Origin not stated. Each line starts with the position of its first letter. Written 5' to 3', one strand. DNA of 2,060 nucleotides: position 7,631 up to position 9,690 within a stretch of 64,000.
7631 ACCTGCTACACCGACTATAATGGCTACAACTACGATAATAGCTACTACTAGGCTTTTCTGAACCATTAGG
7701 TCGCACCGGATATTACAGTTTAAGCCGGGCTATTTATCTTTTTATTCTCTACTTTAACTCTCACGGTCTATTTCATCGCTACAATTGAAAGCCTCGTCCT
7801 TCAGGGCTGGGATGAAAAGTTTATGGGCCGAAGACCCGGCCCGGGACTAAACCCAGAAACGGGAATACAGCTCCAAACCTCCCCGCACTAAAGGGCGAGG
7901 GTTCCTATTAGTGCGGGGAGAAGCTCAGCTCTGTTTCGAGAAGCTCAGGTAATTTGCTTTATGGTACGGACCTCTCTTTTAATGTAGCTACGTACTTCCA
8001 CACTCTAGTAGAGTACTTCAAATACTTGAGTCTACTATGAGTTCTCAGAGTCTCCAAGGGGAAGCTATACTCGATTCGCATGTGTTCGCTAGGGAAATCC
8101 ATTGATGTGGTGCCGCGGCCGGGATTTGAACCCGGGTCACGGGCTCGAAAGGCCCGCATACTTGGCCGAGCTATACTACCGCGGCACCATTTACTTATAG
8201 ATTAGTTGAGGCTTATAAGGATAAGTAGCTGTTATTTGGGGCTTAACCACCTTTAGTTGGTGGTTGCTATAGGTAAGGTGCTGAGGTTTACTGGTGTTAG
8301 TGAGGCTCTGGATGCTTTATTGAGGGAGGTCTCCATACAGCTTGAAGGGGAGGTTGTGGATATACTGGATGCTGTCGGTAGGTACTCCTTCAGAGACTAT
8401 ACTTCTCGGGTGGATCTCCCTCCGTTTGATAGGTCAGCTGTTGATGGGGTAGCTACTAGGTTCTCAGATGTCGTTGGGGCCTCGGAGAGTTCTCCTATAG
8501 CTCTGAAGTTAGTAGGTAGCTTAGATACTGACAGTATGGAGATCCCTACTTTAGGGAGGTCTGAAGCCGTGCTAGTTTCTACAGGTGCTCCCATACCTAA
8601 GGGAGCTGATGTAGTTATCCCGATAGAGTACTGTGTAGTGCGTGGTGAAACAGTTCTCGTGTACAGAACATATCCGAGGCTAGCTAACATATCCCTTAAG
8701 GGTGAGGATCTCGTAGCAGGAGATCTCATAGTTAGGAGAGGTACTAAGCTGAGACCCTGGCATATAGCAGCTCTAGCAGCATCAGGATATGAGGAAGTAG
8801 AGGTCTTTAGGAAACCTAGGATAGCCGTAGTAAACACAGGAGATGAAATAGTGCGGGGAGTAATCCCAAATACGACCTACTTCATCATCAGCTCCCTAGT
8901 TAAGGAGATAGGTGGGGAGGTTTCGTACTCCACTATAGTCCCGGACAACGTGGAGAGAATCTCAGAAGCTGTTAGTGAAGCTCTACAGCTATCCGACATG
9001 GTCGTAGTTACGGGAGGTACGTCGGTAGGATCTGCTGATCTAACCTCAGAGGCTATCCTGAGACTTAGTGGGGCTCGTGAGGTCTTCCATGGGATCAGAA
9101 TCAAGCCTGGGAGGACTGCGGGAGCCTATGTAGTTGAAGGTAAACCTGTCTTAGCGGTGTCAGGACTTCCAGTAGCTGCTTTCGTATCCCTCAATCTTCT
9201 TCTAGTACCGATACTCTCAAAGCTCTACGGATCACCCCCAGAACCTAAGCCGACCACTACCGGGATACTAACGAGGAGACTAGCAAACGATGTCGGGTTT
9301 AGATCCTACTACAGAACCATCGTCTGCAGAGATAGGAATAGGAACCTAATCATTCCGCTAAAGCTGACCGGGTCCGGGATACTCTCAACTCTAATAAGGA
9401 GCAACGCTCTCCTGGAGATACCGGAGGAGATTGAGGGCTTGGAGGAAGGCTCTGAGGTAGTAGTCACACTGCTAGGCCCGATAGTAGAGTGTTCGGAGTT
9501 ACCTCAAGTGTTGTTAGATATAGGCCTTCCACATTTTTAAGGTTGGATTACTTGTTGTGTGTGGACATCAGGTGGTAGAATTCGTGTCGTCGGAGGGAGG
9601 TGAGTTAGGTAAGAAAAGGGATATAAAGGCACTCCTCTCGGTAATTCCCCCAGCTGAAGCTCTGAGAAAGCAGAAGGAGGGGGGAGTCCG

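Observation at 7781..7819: Dispersed ~40-50 nt hairpin element family with at least 8 copies, all outside coding sequence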

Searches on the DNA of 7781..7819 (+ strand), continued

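Call 82: search_with_rna_model(model_id=R2, sources=[L163, L164, L165, L166, L002], max_evalue=1)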
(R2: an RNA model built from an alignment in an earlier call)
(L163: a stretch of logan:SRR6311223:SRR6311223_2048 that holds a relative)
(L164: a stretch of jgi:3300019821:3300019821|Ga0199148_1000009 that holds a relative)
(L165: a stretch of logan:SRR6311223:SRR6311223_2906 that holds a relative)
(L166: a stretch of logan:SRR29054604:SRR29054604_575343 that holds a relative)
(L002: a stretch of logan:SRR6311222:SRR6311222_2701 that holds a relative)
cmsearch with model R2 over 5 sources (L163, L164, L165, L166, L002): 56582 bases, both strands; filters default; matches with E-value up to 1: 13.
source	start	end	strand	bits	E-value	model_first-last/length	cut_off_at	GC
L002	319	357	-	42.7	4.2e-10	1-39/39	no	0.49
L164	7868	7906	+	36.4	2.8e-08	1-39/39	no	0.41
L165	81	119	+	36.4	2.8e-08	1-39/39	no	0.41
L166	81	119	+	36.4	2.8e-08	1-39/39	no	0.41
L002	227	265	+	35.5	5.1e-08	1-39/39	no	0.56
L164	612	648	+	30.7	1.3e-06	1-39/39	no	0.54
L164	7995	8032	+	29.4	3.1e-06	1-39/39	no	0.45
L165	208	245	+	29.4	3.1e-06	1-39/39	no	0.45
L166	208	245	+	21.6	0.00057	1-39/39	no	0.42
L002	2783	2822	+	16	0.024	1-39/39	no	0.55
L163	10470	10502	+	15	0.049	1-39/39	no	0.61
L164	1436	1471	-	10.8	0.79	1-39/39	no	0.42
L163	1602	1635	-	10.7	0.85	1-39/39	no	0.47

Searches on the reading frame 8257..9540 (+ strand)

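Call 10: search_protein_families(library=pfam, proteins=[window:8257-9540:+])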
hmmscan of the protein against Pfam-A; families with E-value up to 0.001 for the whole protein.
window:8257-9540:+ (427 aa): 3 families
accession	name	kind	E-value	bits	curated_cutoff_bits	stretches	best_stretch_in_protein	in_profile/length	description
PF03453.22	MoeA_N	-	1.8e-37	129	30.8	1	14-177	3-160/160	MoeA N-terminal region (domain I and II)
PF00994.29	MoCF_biosynth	-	2.5e-29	102.3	26.6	1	190-321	1-143/144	Probable molybdopterin binding domain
PF03454.20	MoeA_C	-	2e-13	50.8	22.1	1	336-406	2-72/72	MoeA C-terminal region (domain IV)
